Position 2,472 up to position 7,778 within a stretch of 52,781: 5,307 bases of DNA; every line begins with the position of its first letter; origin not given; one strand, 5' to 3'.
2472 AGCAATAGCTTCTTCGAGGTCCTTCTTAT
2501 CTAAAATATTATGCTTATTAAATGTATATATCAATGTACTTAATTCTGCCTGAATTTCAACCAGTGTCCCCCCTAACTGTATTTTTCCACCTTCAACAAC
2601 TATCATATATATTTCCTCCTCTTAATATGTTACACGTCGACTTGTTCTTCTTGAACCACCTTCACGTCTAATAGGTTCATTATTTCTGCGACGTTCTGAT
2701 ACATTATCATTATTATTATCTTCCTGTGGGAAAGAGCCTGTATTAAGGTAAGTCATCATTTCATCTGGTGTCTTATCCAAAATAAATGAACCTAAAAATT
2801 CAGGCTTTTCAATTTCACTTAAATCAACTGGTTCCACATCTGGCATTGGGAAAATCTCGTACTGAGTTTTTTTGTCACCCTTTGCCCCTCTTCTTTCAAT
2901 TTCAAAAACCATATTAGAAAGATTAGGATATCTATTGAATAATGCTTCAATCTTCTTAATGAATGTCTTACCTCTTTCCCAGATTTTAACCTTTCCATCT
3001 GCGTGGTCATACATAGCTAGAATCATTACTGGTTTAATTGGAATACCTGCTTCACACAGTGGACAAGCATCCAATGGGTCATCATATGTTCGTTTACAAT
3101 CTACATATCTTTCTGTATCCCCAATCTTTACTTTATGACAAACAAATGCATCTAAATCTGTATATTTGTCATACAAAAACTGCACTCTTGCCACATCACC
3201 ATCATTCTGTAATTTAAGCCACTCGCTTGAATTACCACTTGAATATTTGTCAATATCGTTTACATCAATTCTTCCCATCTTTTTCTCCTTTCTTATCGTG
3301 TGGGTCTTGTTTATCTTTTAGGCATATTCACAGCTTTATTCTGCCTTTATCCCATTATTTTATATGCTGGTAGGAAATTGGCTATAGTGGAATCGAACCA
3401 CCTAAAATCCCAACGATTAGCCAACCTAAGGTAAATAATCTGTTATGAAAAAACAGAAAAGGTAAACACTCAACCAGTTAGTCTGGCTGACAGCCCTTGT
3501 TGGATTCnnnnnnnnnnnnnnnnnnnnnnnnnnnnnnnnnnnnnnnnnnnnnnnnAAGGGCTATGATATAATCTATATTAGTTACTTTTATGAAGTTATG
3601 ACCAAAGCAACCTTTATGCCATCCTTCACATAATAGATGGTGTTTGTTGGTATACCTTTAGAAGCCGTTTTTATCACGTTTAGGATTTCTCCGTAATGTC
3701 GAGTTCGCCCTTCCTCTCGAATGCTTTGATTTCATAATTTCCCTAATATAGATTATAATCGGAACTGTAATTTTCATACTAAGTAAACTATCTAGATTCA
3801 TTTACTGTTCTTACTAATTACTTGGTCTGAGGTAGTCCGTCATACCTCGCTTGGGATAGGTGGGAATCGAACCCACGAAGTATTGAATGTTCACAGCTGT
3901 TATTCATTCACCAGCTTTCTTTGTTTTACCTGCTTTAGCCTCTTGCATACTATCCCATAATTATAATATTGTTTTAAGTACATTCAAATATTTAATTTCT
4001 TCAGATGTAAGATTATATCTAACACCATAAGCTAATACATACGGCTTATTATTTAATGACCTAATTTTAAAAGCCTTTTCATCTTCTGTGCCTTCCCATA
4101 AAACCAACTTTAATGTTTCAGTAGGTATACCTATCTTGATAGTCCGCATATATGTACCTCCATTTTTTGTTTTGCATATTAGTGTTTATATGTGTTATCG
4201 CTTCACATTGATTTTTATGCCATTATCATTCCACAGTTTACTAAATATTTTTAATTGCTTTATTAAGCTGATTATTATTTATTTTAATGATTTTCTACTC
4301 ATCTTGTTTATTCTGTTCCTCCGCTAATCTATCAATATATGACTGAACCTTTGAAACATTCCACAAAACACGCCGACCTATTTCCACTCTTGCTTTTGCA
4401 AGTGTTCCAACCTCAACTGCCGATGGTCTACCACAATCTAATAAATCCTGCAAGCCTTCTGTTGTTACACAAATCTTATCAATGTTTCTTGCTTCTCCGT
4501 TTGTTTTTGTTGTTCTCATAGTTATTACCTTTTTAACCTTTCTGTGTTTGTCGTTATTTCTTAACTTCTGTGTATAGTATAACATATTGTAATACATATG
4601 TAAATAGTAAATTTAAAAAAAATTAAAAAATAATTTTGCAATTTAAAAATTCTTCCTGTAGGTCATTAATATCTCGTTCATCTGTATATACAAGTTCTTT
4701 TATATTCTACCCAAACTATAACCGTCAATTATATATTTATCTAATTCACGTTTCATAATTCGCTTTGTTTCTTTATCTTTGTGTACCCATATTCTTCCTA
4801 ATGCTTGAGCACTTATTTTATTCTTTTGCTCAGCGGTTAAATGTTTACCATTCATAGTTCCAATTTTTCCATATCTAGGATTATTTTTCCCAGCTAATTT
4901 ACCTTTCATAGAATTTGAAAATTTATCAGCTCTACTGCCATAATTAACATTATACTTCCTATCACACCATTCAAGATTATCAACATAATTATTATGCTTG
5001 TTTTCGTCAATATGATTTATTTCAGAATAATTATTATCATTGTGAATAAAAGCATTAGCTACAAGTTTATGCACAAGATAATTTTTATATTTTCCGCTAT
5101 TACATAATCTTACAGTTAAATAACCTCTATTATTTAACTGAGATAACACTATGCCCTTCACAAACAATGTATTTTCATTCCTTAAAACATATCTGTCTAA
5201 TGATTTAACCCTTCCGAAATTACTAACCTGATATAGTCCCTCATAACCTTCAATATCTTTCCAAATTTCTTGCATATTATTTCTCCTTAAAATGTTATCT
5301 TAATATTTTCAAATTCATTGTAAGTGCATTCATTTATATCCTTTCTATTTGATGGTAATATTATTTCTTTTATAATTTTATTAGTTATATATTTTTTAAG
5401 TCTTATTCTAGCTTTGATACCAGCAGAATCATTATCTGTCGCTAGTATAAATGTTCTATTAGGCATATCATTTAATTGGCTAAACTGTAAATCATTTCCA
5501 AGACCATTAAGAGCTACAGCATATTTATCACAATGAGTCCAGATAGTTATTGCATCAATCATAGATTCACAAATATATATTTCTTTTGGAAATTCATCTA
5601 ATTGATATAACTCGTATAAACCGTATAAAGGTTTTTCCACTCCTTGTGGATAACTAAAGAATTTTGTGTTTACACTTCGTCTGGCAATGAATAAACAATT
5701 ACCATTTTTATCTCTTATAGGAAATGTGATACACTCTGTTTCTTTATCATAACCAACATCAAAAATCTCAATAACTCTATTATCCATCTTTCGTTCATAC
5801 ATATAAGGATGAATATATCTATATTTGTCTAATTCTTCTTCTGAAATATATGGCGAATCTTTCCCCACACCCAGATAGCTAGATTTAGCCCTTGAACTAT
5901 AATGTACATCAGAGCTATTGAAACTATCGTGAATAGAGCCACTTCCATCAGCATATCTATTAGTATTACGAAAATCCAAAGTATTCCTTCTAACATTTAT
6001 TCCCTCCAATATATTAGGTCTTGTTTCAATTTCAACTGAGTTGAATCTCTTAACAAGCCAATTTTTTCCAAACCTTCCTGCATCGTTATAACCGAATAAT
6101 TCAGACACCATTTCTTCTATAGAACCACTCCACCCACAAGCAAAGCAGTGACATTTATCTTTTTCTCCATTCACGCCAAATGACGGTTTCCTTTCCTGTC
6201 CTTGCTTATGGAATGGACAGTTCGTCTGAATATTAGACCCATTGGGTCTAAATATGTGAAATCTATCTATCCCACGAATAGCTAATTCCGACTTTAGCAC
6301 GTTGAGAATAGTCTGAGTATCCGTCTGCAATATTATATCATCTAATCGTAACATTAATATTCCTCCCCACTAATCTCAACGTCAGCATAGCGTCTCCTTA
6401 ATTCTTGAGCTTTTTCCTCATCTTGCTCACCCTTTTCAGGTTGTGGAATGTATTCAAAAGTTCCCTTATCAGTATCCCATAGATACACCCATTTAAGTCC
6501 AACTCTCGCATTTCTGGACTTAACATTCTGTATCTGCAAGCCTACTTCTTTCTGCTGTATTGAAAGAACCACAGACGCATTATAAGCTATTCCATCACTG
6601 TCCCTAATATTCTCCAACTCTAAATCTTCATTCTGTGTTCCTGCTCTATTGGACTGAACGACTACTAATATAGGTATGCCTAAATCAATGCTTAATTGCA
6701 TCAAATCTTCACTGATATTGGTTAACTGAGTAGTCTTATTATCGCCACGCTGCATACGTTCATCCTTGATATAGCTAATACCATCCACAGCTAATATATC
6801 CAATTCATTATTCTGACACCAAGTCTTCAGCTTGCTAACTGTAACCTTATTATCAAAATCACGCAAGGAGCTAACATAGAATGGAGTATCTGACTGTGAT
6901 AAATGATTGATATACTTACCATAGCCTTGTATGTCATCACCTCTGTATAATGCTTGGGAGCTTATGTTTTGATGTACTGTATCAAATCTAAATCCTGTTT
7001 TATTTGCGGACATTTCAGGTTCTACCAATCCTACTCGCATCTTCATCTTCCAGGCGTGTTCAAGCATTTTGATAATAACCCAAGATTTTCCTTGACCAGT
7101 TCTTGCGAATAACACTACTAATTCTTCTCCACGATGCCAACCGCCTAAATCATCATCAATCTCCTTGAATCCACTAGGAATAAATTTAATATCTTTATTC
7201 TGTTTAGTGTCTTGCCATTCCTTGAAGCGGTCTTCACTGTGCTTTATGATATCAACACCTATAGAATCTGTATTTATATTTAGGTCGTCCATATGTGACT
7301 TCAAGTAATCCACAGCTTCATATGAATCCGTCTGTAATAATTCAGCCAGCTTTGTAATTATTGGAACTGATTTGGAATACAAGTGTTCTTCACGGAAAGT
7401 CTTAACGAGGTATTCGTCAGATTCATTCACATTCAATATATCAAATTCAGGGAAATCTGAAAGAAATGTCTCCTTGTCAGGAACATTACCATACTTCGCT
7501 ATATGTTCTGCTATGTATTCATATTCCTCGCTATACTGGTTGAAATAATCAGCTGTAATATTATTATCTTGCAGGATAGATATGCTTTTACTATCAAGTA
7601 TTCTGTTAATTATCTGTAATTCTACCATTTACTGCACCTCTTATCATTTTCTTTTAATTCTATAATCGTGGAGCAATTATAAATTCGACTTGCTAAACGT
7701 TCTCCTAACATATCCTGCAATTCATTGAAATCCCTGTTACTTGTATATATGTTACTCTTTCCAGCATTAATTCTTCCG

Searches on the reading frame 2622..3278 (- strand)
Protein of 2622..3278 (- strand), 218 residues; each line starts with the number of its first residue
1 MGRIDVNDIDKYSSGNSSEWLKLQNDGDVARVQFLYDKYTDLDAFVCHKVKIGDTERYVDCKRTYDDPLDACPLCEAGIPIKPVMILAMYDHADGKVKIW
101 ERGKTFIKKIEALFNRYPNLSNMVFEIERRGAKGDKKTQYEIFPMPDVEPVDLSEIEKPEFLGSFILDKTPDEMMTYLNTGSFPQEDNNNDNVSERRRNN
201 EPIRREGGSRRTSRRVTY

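Call 100: search_protein_families(library=pfam, alignment_id=A6, max_evalue=0.0001)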
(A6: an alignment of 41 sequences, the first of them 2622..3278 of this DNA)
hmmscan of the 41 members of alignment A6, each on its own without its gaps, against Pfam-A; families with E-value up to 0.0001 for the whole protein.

A. member 1, window:2622-3278:- (218 aa): 0 families

B. families by the number of members that match (of 41 scanned): 11 families
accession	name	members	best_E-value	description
PF06152.16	Phage_min_cap2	1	2.3e-54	Phage minor capsid protein 2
PF06854.16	Phage_Gp15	1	7.1e-29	Bacteriophage Gp15 protein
PF03592.21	Terminase_2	1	4.2e-25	Terminase small subunit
PF06810.17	Phage_scaffold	1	4.8e-19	Phage capsid assembly scaffolding protein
PF07463.16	NUMOD4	1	6.2e-17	NUMOD4 motif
PF19791.4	DUF6275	1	1.7e-14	Family of unknown function (DUF6275)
PF11114.13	Minor_capsid_2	1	4.7e-14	Minor capsid protein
PF13529.12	Peptidase_C39_2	1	1.4e-09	Peptidase_C39 like family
PF13730.12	HTH_36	1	3.4e-09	Helix-turn-helix domain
PF08279.18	HTH_11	1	1.9e-05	HTH domain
PF24091.1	DUF7376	1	5.2e-05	Family of unknown function (DUF7376)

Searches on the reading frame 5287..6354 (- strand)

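Call 24: search_protein_families(library=phrogs, proteins=[window:5287-6354:-], max_evalue=0.0001)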
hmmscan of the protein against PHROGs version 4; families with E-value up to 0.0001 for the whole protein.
window:5287-6354:- (355 aa): 7 families
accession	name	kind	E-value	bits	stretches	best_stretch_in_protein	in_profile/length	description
phrog_47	-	DNA, RNA and nucleotide metabolism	4.9e-39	135.6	1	37-349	46-327/947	DNA primase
phrog_6444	-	DNA, RNA and nucleotide metabolism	4.3e-18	66.4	2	15-79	8-70/577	DNA primase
phrog_239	-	DNA, RNA and nucleotide metabolism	3.1e-13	50.6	1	43-343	42-295/801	DNA primase/helicase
phrog_18097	-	DNA, RNA and nucleotide metabolism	8.4e-08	33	1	29-84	20-72/199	DNA primase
phrog_11992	-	unknown function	1.2e-06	29.9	1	41-90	27-71/177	-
phrog_849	-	DNA, RNA and nucleotide metabolism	4.2e-06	27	1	243-348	225-332/435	DNA primase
phrog_360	-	DNA, RNA and nucleotide metabolism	1.1e-05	26.5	1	39-94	27-81/133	DNA primase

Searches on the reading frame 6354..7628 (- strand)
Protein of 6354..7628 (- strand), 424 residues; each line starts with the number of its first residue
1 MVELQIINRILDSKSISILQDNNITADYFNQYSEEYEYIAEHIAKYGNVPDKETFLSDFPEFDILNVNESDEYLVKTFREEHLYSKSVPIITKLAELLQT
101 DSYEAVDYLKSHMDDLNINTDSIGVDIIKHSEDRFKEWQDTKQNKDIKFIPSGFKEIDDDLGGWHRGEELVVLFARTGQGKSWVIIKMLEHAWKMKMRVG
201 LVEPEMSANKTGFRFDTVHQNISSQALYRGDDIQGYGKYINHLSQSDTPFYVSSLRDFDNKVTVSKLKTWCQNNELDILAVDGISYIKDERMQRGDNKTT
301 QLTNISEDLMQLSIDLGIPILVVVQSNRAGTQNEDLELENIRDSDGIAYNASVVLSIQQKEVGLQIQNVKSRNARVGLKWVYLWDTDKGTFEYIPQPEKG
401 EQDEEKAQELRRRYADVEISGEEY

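Call 24: search_protein_families(library=phrogs, proteins=[window:6354-7628:-], max_evalue=0.0001)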
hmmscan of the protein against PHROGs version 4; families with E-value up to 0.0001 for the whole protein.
window:6354-7628:- (424 aa): 3 families
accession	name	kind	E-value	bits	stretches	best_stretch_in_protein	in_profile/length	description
phrog_19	-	DNA, RNA and nucleotide metabolism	5.7e-49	168.5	1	2-414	163-598/621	DnaB-like replicative helicase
phrog_239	-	DNA, RNA and nucleotide metabolism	2.9e-18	67.2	1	144-405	336-610/801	DNA primase/helicase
phrog_243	-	DNA, RNA and nucleotide metabolism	8.9e-09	35.7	1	151-375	19-245/273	DnaB-like replicative helicase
